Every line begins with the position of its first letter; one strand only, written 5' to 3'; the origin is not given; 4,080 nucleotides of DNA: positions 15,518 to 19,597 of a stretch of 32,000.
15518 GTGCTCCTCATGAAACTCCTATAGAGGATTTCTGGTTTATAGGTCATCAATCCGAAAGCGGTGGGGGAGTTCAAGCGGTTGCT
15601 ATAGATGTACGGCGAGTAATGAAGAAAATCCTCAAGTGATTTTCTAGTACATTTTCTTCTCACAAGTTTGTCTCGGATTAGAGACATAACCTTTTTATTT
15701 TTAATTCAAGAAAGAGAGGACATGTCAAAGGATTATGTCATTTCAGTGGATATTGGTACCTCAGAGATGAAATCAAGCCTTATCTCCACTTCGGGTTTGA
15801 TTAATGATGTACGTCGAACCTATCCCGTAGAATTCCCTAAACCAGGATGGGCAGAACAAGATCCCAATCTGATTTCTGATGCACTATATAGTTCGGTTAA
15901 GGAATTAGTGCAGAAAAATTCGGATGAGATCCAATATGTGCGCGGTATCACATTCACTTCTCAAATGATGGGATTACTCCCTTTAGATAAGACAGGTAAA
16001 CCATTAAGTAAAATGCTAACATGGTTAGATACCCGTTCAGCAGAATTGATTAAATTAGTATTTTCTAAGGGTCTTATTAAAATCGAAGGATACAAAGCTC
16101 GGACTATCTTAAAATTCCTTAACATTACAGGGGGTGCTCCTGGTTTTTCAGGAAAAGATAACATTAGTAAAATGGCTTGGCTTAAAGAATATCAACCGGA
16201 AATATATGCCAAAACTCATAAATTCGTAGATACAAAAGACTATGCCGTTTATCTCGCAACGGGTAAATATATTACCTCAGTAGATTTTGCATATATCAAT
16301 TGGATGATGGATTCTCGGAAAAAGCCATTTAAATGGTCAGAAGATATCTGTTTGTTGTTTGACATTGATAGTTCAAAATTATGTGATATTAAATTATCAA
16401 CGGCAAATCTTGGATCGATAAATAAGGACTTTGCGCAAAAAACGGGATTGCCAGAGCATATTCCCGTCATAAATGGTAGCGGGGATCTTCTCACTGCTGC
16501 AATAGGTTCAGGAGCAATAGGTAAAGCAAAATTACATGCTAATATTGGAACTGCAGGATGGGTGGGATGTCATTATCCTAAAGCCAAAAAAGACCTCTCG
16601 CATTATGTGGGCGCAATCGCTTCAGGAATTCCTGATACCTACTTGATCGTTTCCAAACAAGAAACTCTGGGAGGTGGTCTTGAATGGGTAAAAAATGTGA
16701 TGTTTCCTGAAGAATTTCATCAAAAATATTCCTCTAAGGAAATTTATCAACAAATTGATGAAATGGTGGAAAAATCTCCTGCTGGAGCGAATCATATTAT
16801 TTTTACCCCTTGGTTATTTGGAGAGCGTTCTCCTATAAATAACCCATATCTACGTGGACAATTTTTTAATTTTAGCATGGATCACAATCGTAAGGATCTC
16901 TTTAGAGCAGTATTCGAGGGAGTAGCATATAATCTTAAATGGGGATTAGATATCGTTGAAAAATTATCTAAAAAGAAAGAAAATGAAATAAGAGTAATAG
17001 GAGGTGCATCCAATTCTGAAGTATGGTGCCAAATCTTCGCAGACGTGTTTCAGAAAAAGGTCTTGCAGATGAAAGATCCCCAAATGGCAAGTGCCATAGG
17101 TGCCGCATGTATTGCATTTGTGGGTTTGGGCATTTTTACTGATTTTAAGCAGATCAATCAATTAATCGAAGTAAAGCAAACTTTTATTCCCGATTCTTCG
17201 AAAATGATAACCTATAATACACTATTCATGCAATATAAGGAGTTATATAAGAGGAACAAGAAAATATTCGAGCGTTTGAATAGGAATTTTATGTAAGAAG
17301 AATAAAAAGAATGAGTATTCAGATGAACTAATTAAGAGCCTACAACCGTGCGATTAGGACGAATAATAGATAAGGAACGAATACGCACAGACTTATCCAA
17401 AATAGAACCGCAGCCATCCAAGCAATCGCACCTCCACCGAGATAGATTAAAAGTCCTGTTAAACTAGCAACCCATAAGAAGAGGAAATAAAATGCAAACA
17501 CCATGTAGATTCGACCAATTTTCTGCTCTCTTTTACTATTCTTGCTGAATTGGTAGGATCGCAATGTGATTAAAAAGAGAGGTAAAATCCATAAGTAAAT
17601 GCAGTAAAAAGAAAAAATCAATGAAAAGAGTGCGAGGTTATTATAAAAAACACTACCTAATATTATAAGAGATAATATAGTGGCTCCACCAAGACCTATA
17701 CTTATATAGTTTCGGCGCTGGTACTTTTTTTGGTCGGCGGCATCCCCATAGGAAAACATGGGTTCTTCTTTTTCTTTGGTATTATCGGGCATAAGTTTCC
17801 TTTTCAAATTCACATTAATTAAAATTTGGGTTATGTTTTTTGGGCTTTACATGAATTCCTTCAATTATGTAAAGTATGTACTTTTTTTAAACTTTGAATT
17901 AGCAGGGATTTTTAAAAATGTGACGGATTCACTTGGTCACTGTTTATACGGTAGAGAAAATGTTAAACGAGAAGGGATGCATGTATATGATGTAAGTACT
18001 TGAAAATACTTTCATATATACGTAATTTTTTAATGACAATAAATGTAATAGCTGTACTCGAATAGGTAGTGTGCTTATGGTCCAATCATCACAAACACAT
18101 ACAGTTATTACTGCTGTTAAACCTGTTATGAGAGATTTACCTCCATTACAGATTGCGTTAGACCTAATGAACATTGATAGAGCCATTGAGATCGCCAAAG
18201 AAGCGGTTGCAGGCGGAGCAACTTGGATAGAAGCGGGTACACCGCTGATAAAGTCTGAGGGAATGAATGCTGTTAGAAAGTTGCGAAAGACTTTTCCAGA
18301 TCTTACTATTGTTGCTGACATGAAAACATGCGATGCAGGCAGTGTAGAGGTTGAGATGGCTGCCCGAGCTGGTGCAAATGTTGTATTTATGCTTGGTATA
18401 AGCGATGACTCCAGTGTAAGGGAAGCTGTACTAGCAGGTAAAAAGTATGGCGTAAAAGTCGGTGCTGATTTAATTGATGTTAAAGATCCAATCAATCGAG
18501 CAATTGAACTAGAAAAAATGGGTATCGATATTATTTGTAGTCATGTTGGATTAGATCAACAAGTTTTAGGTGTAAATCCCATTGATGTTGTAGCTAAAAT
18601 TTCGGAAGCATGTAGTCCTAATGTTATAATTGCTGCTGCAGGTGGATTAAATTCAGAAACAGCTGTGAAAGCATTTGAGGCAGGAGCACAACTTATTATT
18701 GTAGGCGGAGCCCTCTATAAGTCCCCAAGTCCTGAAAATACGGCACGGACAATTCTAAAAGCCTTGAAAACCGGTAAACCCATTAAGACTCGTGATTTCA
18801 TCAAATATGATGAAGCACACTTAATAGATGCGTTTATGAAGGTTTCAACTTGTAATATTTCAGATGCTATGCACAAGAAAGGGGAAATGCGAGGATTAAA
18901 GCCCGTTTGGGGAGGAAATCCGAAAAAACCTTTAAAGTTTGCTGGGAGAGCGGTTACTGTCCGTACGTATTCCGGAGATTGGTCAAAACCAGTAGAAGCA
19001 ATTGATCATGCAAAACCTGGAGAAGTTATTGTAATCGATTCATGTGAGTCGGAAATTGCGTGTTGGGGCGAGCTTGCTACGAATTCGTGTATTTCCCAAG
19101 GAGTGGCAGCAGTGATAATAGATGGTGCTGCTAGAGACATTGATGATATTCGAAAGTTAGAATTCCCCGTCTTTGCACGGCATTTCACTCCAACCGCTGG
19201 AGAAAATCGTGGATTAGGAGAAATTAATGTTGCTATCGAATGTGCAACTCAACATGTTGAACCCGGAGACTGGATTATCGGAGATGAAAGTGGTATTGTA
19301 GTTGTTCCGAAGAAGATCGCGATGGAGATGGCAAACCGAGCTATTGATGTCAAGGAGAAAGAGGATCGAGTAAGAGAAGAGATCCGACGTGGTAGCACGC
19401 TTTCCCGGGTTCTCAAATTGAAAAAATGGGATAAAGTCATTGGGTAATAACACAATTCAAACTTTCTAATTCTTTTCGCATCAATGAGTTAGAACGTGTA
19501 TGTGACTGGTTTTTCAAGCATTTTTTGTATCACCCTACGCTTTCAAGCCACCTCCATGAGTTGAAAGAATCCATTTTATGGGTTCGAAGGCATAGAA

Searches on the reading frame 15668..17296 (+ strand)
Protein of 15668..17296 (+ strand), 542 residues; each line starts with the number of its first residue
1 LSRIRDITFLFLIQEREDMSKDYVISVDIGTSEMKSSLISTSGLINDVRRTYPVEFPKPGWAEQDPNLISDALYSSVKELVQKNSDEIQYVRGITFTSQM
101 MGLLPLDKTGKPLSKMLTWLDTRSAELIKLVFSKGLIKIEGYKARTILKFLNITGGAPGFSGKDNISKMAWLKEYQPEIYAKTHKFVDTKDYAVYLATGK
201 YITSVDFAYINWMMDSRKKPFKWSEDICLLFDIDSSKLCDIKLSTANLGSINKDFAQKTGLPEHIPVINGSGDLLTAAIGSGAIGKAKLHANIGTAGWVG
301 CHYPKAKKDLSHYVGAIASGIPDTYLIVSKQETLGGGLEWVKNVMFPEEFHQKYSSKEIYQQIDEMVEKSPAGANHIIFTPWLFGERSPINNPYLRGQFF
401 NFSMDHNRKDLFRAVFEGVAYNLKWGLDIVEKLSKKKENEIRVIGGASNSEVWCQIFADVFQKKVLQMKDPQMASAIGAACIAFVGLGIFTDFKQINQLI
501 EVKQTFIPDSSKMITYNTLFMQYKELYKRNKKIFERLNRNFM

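Call 43: search_protein_families(library=pfam, proteins=[window:15668-17296:+], max_evalue=0.001)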
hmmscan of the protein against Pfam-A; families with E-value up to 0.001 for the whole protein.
window:15668-17296:+ (542 aa): 2 families
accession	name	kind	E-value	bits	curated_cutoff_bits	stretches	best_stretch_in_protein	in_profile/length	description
PF00370.27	FGGY_N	-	6.6e-41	140.9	28.8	1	23-280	1-245/245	FGGY family of carbohydrate kinases, N-terminal domain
PF02782.22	FGGY_C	-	2.1e-29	103.2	27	1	321-486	34-197/198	FGGY family of carbohydrate kinases, C-terminal domain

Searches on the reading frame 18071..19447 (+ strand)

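Call 43: search_protein_families(library=pfam, proteins=[window:18071-19447:+], max_evalue=0.001)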
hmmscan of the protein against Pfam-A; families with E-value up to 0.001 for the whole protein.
window:18071-19447:+ (458 aa): 3 families
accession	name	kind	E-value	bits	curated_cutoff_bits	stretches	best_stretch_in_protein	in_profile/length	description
PF03737.21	RraA-like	-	7.6e-48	163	24.5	1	260-411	1-152/152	Aldolase/RraA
PF00215.30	OMPdecase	-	1.3e-30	107.4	27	1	24-228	1-221/221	Orotidine 5'-phosphate decarboxylase / HUMPS family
PF01081.25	Aldolase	-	0.00075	19.4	27.8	0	176-213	51-88/196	KDPG and KHG aldolase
